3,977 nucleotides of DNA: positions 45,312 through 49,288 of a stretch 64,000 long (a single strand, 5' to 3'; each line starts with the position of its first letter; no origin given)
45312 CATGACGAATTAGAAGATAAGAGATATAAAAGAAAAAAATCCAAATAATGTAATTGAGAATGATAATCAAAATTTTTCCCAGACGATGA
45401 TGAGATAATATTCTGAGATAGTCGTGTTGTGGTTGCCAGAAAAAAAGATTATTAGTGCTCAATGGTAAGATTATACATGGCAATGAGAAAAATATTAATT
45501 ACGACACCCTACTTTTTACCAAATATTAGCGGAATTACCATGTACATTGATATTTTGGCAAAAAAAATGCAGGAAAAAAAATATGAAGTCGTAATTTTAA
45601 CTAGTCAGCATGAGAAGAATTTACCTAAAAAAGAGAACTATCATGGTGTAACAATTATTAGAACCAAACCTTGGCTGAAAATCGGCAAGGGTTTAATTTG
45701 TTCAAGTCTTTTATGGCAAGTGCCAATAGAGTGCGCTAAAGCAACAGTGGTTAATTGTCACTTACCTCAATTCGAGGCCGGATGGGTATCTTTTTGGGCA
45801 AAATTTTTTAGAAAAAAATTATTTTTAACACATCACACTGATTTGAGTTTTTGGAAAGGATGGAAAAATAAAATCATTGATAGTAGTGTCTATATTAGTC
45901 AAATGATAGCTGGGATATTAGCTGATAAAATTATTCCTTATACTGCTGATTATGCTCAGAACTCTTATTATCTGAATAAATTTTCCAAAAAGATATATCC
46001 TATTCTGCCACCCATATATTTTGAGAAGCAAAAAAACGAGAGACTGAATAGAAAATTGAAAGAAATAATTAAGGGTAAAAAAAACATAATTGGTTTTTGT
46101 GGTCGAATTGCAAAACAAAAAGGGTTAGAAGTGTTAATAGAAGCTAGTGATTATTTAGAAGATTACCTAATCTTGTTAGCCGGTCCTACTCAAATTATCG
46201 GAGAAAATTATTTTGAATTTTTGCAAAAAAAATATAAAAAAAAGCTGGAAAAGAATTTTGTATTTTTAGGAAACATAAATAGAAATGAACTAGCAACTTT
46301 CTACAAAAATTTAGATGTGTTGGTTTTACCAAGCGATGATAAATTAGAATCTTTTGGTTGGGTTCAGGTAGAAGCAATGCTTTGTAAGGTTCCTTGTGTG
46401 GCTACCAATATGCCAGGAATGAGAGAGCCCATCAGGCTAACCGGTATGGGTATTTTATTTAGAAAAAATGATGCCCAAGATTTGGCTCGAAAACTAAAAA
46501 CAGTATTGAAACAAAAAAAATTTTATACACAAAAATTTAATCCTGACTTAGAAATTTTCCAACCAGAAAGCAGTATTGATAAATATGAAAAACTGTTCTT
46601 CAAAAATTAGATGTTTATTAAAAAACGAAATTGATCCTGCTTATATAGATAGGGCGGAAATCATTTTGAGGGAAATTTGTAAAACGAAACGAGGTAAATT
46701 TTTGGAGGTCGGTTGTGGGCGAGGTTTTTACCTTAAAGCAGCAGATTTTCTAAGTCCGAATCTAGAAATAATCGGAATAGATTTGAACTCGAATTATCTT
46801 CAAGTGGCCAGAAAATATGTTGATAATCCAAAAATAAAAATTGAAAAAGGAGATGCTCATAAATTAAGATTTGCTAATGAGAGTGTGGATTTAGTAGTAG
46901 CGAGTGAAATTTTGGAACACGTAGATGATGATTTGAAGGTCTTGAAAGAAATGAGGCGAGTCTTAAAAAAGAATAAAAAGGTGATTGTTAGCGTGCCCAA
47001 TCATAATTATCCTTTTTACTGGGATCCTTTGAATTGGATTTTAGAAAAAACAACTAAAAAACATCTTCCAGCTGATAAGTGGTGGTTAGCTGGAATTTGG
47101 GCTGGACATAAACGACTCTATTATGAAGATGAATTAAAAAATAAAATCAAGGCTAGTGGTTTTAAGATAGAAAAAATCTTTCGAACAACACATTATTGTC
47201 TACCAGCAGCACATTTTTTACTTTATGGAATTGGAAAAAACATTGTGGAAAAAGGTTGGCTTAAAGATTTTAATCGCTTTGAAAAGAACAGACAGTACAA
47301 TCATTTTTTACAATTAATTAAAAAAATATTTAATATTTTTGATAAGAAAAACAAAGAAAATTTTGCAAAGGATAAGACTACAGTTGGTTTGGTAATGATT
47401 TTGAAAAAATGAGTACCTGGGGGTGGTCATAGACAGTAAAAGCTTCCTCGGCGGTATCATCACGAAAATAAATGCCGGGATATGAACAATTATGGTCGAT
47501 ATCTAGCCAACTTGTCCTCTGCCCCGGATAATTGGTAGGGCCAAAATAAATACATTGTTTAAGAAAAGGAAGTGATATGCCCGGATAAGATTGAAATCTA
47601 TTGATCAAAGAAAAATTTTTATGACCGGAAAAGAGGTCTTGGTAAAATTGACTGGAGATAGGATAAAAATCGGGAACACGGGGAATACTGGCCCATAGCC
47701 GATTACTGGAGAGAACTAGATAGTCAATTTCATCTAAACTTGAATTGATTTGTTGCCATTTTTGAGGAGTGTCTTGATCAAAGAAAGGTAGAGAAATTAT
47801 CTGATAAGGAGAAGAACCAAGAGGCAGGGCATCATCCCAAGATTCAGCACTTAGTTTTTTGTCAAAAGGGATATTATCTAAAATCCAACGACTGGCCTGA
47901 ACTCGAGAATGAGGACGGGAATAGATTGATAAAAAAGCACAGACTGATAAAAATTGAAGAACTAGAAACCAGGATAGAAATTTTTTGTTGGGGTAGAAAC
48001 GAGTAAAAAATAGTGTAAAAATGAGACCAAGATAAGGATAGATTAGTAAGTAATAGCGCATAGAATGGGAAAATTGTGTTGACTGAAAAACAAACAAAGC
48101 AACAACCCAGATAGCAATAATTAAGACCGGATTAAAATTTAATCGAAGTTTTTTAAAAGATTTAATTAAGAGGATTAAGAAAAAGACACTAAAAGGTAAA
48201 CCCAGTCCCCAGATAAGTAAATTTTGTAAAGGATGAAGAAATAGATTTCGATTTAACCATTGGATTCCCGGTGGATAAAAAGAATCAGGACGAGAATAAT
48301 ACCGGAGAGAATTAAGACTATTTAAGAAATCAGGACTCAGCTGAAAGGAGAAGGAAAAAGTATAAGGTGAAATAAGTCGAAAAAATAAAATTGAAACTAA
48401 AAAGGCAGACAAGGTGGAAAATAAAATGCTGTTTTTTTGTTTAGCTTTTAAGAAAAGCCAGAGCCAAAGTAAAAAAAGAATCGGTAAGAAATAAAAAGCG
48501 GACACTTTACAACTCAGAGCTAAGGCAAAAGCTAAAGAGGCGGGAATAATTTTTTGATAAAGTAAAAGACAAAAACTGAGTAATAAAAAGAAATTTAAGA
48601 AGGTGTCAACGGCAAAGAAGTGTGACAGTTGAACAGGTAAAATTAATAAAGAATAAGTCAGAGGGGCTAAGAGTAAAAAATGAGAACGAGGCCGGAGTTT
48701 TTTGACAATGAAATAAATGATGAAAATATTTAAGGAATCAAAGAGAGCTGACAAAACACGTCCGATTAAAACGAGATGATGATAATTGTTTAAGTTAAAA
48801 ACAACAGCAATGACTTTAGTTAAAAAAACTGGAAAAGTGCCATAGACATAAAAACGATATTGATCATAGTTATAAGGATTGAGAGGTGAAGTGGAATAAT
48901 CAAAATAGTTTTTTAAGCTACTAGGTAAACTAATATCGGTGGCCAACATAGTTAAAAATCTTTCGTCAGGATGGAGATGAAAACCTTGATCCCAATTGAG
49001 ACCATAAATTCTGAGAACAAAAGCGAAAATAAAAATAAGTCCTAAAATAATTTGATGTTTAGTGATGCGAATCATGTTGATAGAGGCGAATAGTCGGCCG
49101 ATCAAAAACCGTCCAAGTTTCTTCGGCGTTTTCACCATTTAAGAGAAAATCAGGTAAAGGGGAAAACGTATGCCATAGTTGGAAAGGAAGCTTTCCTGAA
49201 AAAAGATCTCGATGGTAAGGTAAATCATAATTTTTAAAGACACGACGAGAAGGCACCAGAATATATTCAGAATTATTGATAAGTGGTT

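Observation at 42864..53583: Candidate lipid-linked pentose glycosylation island (UbiA DPPR-synthase-like + PAP2 + GT-C paralogs + GT4 + methyltransferase) beside Pro/Thr-repeat surface proteins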

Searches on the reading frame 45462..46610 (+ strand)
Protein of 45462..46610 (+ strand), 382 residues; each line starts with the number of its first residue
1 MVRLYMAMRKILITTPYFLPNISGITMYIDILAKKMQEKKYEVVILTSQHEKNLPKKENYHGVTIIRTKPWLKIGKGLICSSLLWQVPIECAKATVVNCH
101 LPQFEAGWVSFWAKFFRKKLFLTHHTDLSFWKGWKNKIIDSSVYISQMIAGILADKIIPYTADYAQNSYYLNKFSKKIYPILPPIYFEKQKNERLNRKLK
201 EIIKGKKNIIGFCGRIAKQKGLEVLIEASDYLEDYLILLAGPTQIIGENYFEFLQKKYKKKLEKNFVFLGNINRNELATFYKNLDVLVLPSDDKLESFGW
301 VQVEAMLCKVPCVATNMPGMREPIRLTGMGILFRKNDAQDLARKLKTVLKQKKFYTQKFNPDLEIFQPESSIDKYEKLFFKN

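Call 4: search_protein_families(library=pfam, proteins=[window:45462-46610:+], max_evalue=0.01)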
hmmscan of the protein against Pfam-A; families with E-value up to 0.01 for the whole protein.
window:45462-46610:+ (382 aa): 3 families
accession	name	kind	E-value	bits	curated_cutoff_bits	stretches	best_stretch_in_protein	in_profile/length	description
PF00534.26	Glycos_transf_1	-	9.5e-33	113.6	26.4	1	200-355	8-162/172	Glycosyl transferases group 1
PF13692.12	Glyco_trans_1_4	-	1.4e-24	87.4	27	1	208-350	2-141/142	Glycosyl transferases group 1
PF13439.12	Glyco_transf_4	-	9.8e-07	29.4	28.5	1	23-135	2-123/170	Glycosyltransferase Family 4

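Call 5: search_protein_families(library=ncbifam, proteins=[window:45462-46610:+], max_evalue=0.01)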
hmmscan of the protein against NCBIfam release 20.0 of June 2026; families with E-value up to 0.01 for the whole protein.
window:45462-46610:+ (382 aa): 34 families (the best 25 are shown)
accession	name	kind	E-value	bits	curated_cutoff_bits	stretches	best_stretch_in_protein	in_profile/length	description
NF041876.1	EPS_EpsE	equivalog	3.3e-16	59.5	400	1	206-353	213-363/389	exopolysaccharide biosynthesis GT4 family glycosyltransferase EpsE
NF038298.1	EPS_HpsO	equivalog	4.1e-16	58.7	575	1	186-356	182-357/388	hormogonium polysaccharide biosynthesis glycosyltransferase HpsO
TIGR03999.1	thiol_BshA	equivalog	4.6e-16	58.7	273.7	1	253-379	244-370/375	N-acetyl-alpha-D-glucosaminyl L-malate synthase BshA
TIGR04157.1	glyco_rSAM_CFB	subfamily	5.3e-16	58.6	400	1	188-352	208-367/406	TIGR04157 family glycosyltransferase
TIGR02149.1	glgA_Coryne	subfamily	6.3e-16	58.5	302.4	1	13-351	5-355/391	glycogen synthase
NF047684.1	TeichurnBiosyTuaC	equivalog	7.3e-15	54.8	550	1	156-360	167-362/391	teichuronic acid biosynthesis protein TuaC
TIGR03449.1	mycothiol_MshA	equivalog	1.6e-14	53.7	462.5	1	194-354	207-372/406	D-inositol-3-phosphate glycosyltransferase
TIGR04063.1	stp3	hypoth_equivalog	1.8e-14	53.5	442.05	1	190-356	199-365/397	TIGR04063 family PEP-CTERM/XrtA system glycosyltransferase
NF053787.1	GlcN_PG_synth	equivalog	2.2e-12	46.5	480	1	190-352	182-327/361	N-acetylglucosaminyl phosphatidylglycerol synthase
NF038255.1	exopoly_VpsD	equivalog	7.7e-12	44.7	300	1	210-379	206-376/381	VpsD family glycosyltransferase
TIGR02095.1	glgA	subfamily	1.1e-11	44.1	328.45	1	191-354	278-444/477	glycogen/starch synthase, ADP-glucose type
NF046085.1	XrtY_assoc_Gly1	equivalog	3.5e-11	42.6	400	1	176-354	182-352/387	XrtY-associated glycosyltransferase XYAG1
NF050056.1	ProtGlycPglH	equivalog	3.6e-11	42.7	600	1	166-355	147-323/354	GalNAc-alpha-(1->4)-GalNAc-alpha-(1->3)-diNAcBac-PP-undecaprenol alpha-1,4-N-acetyl-D-galactosaminyltransferase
NF038295.1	EPS_HpsP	equivalog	2e-10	40.2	550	1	190-355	188-356/388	hormogonium polysaccharide biosynthesis glycosyltransferase HpsP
TIGR03088.1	stp2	hypoth_equivalog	5.9e-10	38.7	409.05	1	33-357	24-344/374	TIGR03088 family PEP-CTERM/XrtA system glycosyltransferase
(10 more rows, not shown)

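Call 113: search_dna_similar(query=window:45462-46610:+, collection=plasmids, mode=protein, max_evalue=1e-25, max_rows=30)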
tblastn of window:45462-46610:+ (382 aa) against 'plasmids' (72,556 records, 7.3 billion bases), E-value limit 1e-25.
Records with a match: 1; places in all: 1; records where one place covers at least 80% of the query: 1.
Best place of each record, by identity: <60% 1.
By first word of the organism name: Marivivens 1.
By predicted mobility (MOB-suite, as given by PLSDB): non-mobilizable 1.
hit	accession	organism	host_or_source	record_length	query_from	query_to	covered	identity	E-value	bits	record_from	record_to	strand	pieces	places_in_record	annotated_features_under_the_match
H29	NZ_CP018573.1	Marivivens sp. JLT3646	cell culture,shallow-sea hydrothermal ...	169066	12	353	90%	31.4%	2e-43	168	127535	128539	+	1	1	glycosyltransferase family 4 protein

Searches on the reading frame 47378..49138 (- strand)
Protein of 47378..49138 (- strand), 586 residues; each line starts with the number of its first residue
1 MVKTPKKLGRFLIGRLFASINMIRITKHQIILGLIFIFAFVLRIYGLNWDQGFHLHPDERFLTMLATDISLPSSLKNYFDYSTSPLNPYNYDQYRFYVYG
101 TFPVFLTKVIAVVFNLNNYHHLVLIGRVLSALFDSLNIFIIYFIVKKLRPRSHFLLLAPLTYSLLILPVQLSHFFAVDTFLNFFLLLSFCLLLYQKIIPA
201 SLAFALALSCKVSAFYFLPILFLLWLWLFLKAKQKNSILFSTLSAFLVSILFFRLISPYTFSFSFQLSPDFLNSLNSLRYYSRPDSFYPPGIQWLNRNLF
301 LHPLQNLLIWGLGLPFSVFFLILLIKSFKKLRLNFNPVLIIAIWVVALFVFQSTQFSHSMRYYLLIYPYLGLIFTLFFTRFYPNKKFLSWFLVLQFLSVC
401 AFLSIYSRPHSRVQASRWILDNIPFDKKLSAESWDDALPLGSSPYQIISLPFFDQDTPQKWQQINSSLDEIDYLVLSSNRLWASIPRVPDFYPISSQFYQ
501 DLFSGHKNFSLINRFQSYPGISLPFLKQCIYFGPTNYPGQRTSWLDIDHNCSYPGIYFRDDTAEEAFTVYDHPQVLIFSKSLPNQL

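Call 4: search_protein_families(library=pfam, proteins=[window:47378-49138:-], max_evalue=0.01)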
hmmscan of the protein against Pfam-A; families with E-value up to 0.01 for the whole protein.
window:47378-49138:- (586 aa): 0 families

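Call 5: search_protein_families(library=ncbifam, proteins=[window:47378-49138:-], max_evalue=0.01)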
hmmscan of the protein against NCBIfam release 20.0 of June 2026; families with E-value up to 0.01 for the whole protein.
window:47378-49138:- (586 aa): 1 family
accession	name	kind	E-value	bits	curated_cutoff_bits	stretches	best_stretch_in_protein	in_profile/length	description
NF047440.1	LA3751_2_3_fam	subfamily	0.0022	16.9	200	1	292-406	267-380/460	LA_3751/LA_3752 family putative glycosyltransferase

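Call 39: search_solved_structures(query=A3, max_evalue=10)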
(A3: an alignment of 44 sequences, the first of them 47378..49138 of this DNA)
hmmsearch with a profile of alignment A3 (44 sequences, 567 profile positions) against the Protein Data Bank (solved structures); distinct sequences matched with E-value up to 10: 7.
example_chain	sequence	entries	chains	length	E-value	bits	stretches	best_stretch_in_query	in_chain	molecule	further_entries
8weg_A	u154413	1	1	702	0.4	12.9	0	432-491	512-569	MALE DISCOVERER 1-INTERACTING RECEPTOR-LIKE KINASE 2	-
8wei_A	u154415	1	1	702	0.4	12.9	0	432-491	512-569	MALE DISCOVERER 1-INTERACTING RECEPTOR-LIKE KINASE 2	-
8wef_A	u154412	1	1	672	0.41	12.9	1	432-491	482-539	MALE DISCOVERER 1-INTERACTING RECEPTOR-LIKE KINASE 2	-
8weh_A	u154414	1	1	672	0.41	12.9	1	432-491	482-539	MALE DISCOVERER 1-INTERACTING RECEPTOR-LIKE KINASE 2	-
8yaa_A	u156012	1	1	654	0.43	12.8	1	425-492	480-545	MDIS1-interacting receptor like kinase 2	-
8wec_A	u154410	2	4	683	1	11.6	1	425-492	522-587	MDIS1-interacting receptor like kinase 2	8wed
8web_A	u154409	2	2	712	1.1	11.4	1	425-492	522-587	MDIS1-interacting receptor like kinase 2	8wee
